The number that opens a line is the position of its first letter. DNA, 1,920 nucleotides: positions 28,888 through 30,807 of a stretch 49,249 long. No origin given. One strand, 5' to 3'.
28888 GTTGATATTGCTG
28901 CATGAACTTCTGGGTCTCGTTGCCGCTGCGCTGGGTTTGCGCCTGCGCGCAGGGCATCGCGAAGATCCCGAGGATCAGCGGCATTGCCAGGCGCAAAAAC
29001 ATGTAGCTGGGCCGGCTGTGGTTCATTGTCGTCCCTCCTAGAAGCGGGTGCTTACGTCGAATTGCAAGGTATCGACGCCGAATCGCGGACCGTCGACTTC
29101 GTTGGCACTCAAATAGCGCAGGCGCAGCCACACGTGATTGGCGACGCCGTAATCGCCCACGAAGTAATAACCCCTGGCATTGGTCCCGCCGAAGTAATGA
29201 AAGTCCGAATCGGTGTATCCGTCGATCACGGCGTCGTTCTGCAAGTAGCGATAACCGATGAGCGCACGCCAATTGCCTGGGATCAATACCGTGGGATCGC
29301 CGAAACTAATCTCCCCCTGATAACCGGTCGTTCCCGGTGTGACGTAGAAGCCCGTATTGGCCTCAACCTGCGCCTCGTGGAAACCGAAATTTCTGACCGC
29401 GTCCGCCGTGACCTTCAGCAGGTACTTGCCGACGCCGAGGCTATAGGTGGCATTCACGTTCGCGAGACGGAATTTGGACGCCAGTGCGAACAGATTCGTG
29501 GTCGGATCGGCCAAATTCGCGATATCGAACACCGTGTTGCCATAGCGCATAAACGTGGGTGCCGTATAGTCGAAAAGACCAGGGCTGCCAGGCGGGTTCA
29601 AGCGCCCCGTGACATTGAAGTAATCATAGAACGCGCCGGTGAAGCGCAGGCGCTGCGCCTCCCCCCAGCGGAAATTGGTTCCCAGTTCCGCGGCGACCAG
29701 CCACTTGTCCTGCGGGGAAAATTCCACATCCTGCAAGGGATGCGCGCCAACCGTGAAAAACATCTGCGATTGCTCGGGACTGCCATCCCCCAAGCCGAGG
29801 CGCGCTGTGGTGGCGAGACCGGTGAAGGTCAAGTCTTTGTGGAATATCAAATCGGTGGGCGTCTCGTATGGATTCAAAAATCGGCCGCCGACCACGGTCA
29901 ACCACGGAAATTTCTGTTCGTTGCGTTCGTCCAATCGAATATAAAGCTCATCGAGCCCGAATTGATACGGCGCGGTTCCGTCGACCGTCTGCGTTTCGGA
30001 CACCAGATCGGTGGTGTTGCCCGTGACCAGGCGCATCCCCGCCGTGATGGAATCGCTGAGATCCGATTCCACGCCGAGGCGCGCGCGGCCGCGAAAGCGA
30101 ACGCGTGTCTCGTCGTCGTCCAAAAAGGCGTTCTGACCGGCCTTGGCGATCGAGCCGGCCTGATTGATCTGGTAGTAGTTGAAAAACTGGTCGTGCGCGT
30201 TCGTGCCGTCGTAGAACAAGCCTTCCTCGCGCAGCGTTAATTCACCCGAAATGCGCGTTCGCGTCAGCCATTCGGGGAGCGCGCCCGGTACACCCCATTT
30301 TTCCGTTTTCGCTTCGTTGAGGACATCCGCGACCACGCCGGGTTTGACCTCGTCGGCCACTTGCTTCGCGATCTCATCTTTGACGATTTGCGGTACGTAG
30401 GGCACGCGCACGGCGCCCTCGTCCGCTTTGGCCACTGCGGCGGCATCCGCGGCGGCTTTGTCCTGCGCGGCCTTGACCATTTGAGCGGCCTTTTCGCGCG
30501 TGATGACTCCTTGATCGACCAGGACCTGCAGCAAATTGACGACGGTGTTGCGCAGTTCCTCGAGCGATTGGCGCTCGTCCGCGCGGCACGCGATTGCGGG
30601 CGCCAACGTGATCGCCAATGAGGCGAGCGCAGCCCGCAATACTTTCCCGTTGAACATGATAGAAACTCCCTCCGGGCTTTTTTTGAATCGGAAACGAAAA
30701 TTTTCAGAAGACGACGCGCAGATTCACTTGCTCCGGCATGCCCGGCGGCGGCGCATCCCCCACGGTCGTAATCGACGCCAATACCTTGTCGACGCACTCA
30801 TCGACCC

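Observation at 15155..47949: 33-kb uninterrupted single-strand supercluster linking EPS export, PEP-CTERM cargo, protein-modifying enzymes, a Ton-like motor and a giant TPS fibre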

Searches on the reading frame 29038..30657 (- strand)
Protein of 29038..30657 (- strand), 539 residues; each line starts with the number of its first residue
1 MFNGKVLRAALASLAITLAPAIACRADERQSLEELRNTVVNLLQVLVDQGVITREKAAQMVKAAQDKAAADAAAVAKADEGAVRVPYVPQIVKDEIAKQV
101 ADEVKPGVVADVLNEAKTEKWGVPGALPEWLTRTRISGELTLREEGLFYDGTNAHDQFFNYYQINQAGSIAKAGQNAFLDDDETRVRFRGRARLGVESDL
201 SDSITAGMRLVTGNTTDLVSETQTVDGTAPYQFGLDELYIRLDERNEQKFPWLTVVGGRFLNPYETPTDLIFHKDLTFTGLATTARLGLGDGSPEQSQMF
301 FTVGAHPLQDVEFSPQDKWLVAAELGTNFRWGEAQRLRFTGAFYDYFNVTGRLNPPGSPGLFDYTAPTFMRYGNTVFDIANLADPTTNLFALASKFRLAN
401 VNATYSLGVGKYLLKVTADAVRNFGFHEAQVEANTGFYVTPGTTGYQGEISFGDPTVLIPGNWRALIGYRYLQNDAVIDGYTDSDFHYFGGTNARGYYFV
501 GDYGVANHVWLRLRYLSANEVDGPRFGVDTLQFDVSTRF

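Call 3: search_protein_families(library=pfam, proteins=[window:29038-30657:-], max_evalue=0.01)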
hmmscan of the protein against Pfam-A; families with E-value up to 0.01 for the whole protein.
window:29038-30657:- (539 aa): 1 family
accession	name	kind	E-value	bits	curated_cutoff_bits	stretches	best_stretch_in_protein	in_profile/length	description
PF16930.11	Porin_5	-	1.3e-133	446.9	22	1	36-539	1-535/535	Putative porin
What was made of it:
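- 29038..30657 (-): g08, a Porin_5 outer-membrane barrel with an N-terminal helical stalk of about 100 residues. Porin_5 at E=1.3e-133 (call 3).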

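Call 5: search_protein_families(library=ncbifam, proteins=[window:29038-30657:-], max_evalue=0.001)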
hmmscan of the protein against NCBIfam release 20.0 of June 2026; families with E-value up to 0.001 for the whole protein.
window:29038-30657:- (539 aa): 0 families

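Call 21: find_homologous_proteins(query=window:29038-30657:-, max_evalue=0.00001)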
Query window:29038-30657:- (539 aa): 1266 proteins with E <= 0.00001 among 8000 candidates; the best 120 are listed.
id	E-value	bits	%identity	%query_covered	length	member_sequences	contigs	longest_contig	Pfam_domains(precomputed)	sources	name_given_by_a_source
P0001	0.0e+0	1221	99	100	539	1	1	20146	PF16930.12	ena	-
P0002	0.0e+0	1186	96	100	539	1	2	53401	PF16930.12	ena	-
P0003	0.0e+0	1184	96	100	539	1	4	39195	PF16930.12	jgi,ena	jgi:hypothetical protein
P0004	0.0e+0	1176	95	100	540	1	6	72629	PF16930.12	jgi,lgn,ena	jgi:hypothetical protein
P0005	0.0e+0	1132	91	100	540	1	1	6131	PF16930.12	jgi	jgi:hypothetical protein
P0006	0.0e+0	1132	91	100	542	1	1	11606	PF16930.12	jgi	jgi:hypothetical protein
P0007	0.0e+0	1129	91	100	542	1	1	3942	PF16930.12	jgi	jgi:hypothetical protein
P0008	0.0e+0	1128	95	100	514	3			PF16930.12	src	-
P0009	0.0e+0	1128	91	100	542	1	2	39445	PF16930.12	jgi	jgi:hypothetical protein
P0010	0.0e+0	1127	91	100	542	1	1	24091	PF16930.12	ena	-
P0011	0.0e+0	1124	91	100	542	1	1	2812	PF16930.12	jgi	jgi:hypothetical protein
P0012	0.0e+0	1124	91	100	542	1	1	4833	PF16930.12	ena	-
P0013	0.0e+0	1124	91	100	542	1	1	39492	PF16930.12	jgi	-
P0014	0.0e+0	1124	91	100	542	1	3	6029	PF16930.12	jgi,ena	jgi:hypothetical protein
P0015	0.0e+0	1123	91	100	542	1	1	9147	PF16930.12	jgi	-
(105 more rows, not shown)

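Call 55: search_dna_similar(query=window:29038-30657:-, collection=plasmids, mode=protein, max_rows=20)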
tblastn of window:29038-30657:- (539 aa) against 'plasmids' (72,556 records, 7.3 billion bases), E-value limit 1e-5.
Records with a match: 13; places in all: 13; records where one place covers at least 80% of the query: 12.
Best place of each record, by identity: <60% 13.
By first word of the organism name: Burkholderia 2; Cupriavidus 2; Klebsiella 2; Variovorax 2; Methylomagnum 1; Ralstonia 1; Aquabacterium 1; Methylosinus 1; Leclercia 1.
By predicted mobility (MOB-suite, as given by PLSDB): non-mobilizable 9; mobilizable 2; conjugative 2.
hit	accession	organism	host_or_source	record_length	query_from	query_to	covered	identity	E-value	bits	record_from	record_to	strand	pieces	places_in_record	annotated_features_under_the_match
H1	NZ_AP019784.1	Methylomagnum ishizawai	-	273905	6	539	99%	32.4%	6e-81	283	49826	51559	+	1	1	putative porin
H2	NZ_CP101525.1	Burkholderia arboris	mixed culture,soil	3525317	7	539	99%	32.0%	8e-69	248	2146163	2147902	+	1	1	none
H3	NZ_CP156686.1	Burkholderia stagnalis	Bacterial cells,soils collected in ...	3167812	39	539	93%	33.0%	7e-68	245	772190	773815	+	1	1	none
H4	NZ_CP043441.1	Cupriavidus campinensis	cell culture,soil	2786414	81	539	85%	35.0%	1e-74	265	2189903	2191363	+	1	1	none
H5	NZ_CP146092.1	Ralstonia sp. RRA.1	-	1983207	79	539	86%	34.8%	4e-69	249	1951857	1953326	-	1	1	none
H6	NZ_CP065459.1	Klebsiella pneumoniae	Homo sapiens,Taichung Veterans General ...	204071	13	536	97%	30.6%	1e-62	230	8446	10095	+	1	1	putative porin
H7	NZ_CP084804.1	Klebsiella quasipneumoniae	Environment,Whole organism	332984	37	539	93%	31.1%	2e-62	229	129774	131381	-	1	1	putative porin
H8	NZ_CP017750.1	Cupriavidus sp. USMAA2-4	cell culture,Sungai Pinang, Penang, ...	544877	81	539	85%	33.9%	2e-59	220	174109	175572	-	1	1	putative porin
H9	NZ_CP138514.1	Variovorax paradoxus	Legume root,PacBio whole genome assembly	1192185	79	539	86%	33.6%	1e-69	250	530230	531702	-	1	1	none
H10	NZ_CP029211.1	Aquabacterium olei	cell culture,soil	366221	31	539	94%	29.7%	1e-42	171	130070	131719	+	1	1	putative porin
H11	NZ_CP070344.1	Variovorax sp. PDNC026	cell culture,Plastic debris in ...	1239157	79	539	86%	32.7%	1e-69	250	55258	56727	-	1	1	none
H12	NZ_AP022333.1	Methylosinus sp. C49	-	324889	6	539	99%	27.4%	1e-56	212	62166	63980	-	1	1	putative porin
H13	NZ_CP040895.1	Leclercia adecarboxylata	Homo sapiens,cell culture,stool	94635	130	539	76%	24.5%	4e-13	80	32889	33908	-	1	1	putative porin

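Call 56: get_annotated_region(hit=H1, flank=16000)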
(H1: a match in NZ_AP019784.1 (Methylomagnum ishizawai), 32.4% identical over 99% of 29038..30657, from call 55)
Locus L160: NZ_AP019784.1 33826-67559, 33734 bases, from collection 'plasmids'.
description: Methylomagnum ishizawai strain RS11D-Pr plasmid pRS11DPr1, complete sequence
organism: Methylomagnum ishizawai (NCBI taxid 1760988)
taxonomy: Bacteria; Pseudomonadota; Gammaproteobacteria; Methylococcales; Methylococcaceae; Methylomagnum; Methylomagnum ishizawai
host: -; source: -; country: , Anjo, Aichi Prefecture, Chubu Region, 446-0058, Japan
typing (MOB-suite, as given by PLSDB): non-mobilizable
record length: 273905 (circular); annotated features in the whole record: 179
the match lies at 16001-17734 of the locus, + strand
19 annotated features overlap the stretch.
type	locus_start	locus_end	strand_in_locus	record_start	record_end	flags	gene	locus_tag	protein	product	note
CDS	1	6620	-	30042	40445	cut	-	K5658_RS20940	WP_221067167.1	filamentous haemagglutinin family protein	-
CDS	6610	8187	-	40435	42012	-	-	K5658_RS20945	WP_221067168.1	ShlB/FhaC/HecB family hemolysin secretion/activation protein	-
CDS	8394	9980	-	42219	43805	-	-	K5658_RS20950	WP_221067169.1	substrate-binding domain-containing protein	-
CDS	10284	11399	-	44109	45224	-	-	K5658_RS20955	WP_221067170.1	hypothetical protein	-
CDS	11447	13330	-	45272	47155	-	-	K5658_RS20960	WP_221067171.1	hypothetical protein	-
CDS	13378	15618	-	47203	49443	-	-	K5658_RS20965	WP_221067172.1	hypothetical protein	-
CDS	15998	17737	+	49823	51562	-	-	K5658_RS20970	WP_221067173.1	putative porin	-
CDS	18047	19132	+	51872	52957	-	cax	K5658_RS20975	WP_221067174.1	calcium/proton exchanger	GO:0006816 - calcium ion transport [Evidence IEA]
CDS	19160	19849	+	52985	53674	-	phoU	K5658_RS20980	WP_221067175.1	phosphate signaling complex protein PhoU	GO:0051049 - regulation of transport [Evidence IEA]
CDS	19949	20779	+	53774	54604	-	-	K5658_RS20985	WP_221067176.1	EcsC family protein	-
CDS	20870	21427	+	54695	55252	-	-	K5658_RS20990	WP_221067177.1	aspartate carbamoyltransferase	-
CDS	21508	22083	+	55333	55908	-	-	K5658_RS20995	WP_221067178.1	hypothetical protein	-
CDS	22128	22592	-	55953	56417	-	-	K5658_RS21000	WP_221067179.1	hypothetical protein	-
CDS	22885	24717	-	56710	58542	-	-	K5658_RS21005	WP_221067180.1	S8 family serine peptidase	GO:0006508 - proteolysis [Evidence IEA]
CDS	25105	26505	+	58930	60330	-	-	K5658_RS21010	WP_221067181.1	FAD/NAD(P)-binding protein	-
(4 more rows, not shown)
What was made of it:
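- phoU lies next to the Methylomagnum copy (call 56).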

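Call 57: get_annotated_region(hit=H6, flank=14000)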
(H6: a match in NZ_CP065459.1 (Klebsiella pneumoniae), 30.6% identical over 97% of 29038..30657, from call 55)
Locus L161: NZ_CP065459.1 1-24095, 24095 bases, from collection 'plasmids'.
description: Klebsiella pneumoniae strain Magic conch shell plasmid pMagicconchshell_02
organism: Klebsiella pneumoniae (NCBI taxid 573)
taxonomy: Bacteria; Pseudomonadota; Gammaproteobacteria; Enterobacterales; Enterobacteriaceae; Klebsiella; Klebsiella pneumoniae
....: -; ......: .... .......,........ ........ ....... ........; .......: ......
typing (MOB-suite, as given by PLSDB): non-mobilizable; replicon IncFIB,IncHI1B
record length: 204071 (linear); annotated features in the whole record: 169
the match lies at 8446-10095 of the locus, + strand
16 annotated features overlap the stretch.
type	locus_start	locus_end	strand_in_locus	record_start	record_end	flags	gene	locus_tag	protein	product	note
CDS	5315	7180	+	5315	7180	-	-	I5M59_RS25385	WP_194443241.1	MotA/TolQ/ExbB proton channel family protein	-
CDS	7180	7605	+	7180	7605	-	-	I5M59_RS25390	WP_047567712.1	biopolymer transporter ExbD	-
CDS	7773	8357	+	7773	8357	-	-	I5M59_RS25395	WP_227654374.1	energy transducer TonB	-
CDS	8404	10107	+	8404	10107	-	-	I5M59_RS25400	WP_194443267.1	putative porin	-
CDS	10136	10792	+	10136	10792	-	-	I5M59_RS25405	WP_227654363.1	hypothetical protein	-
CDS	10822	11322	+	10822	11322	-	-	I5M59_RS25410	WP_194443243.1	YbjN domain-containing protein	-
CDS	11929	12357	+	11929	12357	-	-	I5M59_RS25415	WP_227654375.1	peptidylprolyl isomerase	-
CDS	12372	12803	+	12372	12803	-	-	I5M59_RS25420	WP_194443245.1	hypothetical protein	-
CDS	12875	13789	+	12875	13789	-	-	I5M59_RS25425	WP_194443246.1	LysR family transcriptional regulator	GO:0006355 - regulation of DNA-templated transcription [Evidence IEA]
CDS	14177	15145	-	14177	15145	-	-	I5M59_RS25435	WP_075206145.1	IS5 family transposase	-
CDS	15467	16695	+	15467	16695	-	-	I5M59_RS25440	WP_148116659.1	IS3-like element ISEc27 family transposase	GO:0006313 - DNA transposition [Evidence IEA]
CDS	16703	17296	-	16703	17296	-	-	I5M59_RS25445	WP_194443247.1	ATP-dependent Clp protease proteolytic subunit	-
CDS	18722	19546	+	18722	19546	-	-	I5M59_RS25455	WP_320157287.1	LysR family transcriptional regulator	GO:0006355 - regulation of DNA-templated transcription [Evidence IEA]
CDS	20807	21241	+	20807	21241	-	-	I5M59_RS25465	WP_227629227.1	cation:proton antiporter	GO:0006812 - monoatomic cation transport [Evidence IEA]; GO:1902600 - proton transmembrane transport [Evidence IEA]; ...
CDS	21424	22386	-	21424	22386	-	-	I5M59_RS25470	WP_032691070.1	sugar-binding transcriptional regulator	-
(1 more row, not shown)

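Call 58: get_annotated_region(hit=H8, flank=16000)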
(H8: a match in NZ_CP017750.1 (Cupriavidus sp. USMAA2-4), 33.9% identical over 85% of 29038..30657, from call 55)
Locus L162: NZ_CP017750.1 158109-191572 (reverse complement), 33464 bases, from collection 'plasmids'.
description: Cupriavidus sp. USMAA2-4 isolate pure plasmid unnamed1, complete sequence
organism: Cupriavidus sp. USMAA2-4 (NCBI taxid 876364)
taxonomy: Bacteria; Pseudomonadota; Betaproteobacteria; Burkholderiales; Burkholderiaceae; Cupriavidus; Cupriavidus sp. USMAA2-4
host: -; source: cell culture,Sungai Pinang, Penang, Malaysia; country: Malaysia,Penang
typing (MOB-suite, as given by PLSDB): mobilizable; relaxase MOBP
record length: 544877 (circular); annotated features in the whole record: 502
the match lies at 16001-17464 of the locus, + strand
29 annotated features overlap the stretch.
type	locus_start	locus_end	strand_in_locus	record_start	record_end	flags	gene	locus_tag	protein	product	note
CDS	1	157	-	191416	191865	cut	gspG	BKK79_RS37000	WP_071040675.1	type II secretion system major pseudopilin GspG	GO:0015628 - protein secretion by the type II secretion system [Evidence IEA]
CDS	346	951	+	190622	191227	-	-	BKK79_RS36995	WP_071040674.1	hypothetical protein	-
CDS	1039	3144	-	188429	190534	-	-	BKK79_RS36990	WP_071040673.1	DNA/RNA non-specific endonuclease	-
CDS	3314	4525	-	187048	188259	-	gspF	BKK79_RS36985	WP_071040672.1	type II secretion system inner membrane protein GspF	GO:0015628 - protein secretion by the type II secretion system [Evidence IEA]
CDS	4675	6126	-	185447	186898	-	gspE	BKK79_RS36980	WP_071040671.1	type II secretion system ATPase GspE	GO:0015628 - protein secretion by the type II secretion system [Evidence IEA]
CDS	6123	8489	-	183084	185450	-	gspD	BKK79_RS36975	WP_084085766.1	type II secretion system secretin GspD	GO:0015628 - protein secretion by the type II secretion system [Evidence IEA]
CDS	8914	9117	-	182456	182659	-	-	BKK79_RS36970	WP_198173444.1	hypothetical protein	-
CDS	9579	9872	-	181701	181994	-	-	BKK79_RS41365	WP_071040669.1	hypothetical protein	-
CDS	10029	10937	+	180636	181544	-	-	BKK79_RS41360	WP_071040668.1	peptidylprolyl isomerase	-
CDS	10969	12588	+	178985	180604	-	-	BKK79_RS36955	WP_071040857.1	ShlB/FhaC/HecB family hemolysin secretion/activation protein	-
CDS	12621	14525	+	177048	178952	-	-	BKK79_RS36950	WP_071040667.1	MotA/TolQ/ExbB proton channel family protein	-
CDS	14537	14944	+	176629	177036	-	-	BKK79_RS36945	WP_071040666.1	biopolymer transporter ExbD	-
CDS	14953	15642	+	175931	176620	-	-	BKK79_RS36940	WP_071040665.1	TonB family protein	GO:0006810 - transport [Evidence IEA]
CDS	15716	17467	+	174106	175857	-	-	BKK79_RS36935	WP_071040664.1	putative porin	-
CDS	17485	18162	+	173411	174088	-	-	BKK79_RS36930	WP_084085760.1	hypothetical protein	-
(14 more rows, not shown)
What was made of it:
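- An extracellular nuclease and a type II secretion system lie next to the Cupriavidus copy (call 58).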

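Call 59: get_annotated_region(hit=H12, flank=16000)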
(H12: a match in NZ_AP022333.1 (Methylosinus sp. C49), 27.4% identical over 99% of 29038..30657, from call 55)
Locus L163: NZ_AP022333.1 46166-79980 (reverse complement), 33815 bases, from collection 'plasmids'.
description: Methylosinus sp. C49 isolate Methylosinus sp. C49 plasmid pMSC49a, complete sequence
organism: Methylosinus sp. C49 (NCBI taxid 2699395)
taxonomy: Bacteria; Pseudomonadota; Alphaproteobacteria; Hyphomicrobiales; Methylocystaceae; Methylosinus; Methylosinus sp. C49
host: -; source: -; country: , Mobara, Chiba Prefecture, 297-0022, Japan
typing (MOB-suite, as given by PLSDB): non-mobilizable
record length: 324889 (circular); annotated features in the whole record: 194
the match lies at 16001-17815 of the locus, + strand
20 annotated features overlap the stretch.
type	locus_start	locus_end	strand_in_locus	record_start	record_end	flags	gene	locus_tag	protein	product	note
CDS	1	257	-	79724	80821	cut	-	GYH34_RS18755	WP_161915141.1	dehydrogenase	-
CDS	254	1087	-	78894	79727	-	-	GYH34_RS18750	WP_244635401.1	glycosyltransferase family 4 protein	-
CDS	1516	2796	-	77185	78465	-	-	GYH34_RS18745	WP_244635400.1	glycosyltransferase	-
CDS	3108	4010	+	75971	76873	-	-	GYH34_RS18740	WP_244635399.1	hypothetical protein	-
CDS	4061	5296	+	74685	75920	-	-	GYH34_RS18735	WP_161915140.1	HAD-IIIA family hydrolase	-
CDS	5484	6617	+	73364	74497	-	-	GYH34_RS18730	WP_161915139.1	AGE family epimerase/isomerase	-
CDS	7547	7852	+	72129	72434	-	-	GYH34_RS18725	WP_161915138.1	energy transducer TonB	-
CDS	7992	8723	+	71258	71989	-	-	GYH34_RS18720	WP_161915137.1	secretin and TonB N-terminal domain-containing protein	-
CDS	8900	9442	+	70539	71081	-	-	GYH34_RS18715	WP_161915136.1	RNA polymerase sigma factor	GO:0006352 - DNA-templated transcription initiation [Evidence IEA]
CDS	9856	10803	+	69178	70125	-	-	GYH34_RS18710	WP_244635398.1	FecR domain-containing protein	-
CDS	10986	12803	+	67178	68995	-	-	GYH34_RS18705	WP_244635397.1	ShlB/FhaC/HecB family hemolysin secretion/activation protein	-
CDS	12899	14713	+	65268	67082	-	-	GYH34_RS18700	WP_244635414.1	MotA/TolQ/ExbB proton channel family protein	-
CDS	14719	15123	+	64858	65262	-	-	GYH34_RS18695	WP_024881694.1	biopolymer transporter ExbD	-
CDS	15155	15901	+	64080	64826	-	-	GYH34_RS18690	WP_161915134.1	energy transducer TonB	-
CDS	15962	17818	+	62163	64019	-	-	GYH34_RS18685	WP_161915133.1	putative porin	-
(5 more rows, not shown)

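Call 60: search_protein_families(library=pfam, proteins=[L163:12899-14713:+, L163:17821-18414:+, L161:5315-7180:+, L161:10136-10792:+, L160:8394-9980:-, L160:10284-11399:-, L160:11447-13330:-, L160:13378-15618:-, L162:12621-14525:+], max_evalue=0.001)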
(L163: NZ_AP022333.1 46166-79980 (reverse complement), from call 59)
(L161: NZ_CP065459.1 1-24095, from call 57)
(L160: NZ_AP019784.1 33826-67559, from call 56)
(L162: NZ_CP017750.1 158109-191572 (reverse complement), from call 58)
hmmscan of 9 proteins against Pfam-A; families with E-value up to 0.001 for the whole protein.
L163:12899-14713:+ (604 aa): 3 families
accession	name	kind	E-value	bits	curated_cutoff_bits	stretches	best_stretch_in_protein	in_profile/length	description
PF01618.21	MotA_ExbB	-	1.4e-28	99.6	22.9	1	453-573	4-124/127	MotA/TolQ/ExbB proton channel family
PF13385.13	Laminin_G_3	-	7.1e-19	68.9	27.6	1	190-321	11-147/151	Concanavalin A-like lectin/glucanases superfamily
PF10102.14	DUF2341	-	7.5e-18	65.2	23.4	1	67-156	1-82/84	Domain of unknown function (DUF2341)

L163:17821-18414:+ (197 aa): 1 family
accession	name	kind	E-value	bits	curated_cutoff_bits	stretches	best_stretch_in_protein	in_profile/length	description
PF11887.13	Mce4_CUP1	-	0.00054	20.1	32.6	1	22-123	94-195/222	Cholesterol uptake porter CUP1 of Mce4, putative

L161:5315-7180:+ (621 aa): 3 families
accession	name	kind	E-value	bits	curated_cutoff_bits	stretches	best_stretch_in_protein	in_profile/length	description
PF01618.21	MotA_ExbB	-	6.8e-26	90.9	22.9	1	478-583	20-125/127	MotA/TolQ/ExbB proton channel family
PF10102.14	DUF2341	-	5.3e-20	72.1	23.4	1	73-153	2-74/84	Domain of unknown function (DUF2341)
PF13385.13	Laminin_G_3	-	2.4e-16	60.7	27.6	1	195-304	10-127/151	Concanavalin A-like lectin/glucanases superfamily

L161:10136-10792:+ (218 aa): 0 families

L160:8394-9980:- (528 aa): 1 family
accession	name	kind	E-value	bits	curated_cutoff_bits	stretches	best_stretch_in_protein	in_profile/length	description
PF12849.12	PBP_like_2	-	1.8e-06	28.4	27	1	262-438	107-243/267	PBP superfamily domain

L160:10284-11399:- (371 aa): 0 families

L160:11447-13330:- (627 aa): 1 family
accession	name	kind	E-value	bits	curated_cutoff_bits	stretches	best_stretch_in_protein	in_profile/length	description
PF19035.6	TSP1_CCN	-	0.00064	20.4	27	0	376-400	16-40/44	CCN3 Nov like TSP1 domain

L160:13378-15618:- (746 aa): 0 families

L162:12621-14525:+ (634 aa): 3 families
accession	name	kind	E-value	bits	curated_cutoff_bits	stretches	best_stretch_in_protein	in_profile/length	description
PF01618.21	MotA_ExbB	-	5e-29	101.1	22.9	1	456-564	18-126/127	MotA/TolQ/ExbB proton channel family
PF10102.14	DUF2341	-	1.3e-14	54.9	23.4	1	73-152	2-74/84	Domain of unknown function (DUF2341)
PF13385.13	Laminin_G_3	-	7e-14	52.7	27.6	1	183-316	3-141/151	Concanavalin A-like lectin/glucanases superfamily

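Call 65: search_solved_structures(query=window:29038-30657:-, max_evalue=1)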
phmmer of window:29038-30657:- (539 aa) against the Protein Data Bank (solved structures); distinct sequences matched with E-value up to 1: 1.
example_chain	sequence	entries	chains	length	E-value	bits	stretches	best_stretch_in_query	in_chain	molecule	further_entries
4y8f_A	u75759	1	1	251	0.97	11.6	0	11-106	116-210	Triosephosphate Isomerase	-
